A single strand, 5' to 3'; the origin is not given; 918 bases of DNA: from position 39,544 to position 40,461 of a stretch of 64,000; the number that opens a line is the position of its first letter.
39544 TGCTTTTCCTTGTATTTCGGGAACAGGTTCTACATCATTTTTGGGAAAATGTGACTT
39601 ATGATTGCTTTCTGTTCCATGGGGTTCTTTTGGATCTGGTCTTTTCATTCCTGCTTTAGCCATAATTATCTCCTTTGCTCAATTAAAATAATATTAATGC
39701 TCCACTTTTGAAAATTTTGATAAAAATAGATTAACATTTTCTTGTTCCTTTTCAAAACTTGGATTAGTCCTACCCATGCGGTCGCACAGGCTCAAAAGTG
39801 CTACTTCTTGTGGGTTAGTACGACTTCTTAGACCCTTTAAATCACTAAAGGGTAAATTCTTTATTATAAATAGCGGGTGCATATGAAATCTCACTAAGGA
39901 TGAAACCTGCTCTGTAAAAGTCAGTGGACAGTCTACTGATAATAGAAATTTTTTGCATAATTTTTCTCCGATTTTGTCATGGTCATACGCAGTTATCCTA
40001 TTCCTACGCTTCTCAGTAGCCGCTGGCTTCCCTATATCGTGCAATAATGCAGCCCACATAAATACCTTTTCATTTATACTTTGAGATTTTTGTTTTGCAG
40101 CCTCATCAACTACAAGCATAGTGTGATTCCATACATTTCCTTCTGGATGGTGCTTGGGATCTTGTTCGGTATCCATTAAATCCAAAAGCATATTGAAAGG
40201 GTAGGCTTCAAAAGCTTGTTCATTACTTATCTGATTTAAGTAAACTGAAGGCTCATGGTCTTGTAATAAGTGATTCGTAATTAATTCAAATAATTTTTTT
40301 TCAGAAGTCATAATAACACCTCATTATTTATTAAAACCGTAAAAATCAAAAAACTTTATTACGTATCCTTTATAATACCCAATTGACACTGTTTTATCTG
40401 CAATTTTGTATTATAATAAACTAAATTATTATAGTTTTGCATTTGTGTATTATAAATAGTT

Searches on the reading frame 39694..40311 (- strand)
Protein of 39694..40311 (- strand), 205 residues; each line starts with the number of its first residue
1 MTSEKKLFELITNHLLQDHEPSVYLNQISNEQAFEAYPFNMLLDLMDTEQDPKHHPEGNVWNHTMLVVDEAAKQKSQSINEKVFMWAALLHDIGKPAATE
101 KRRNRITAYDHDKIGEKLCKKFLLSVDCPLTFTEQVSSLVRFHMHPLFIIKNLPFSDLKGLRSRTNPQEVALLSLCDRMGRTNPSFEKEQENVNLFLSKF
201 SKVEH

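Call 5: search_protein_families(library=pfam, proteins=[window:39694-40311:-])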
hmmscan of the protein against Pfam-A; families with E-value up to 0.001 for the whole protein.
window:39694-40311:- (205 aa): 1 family
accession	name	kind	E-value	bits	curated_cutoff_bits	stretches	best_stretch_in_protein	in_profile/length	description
PF01966.28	HD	-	1.2e-09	38.9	22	1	61-179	2-113/116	HD domain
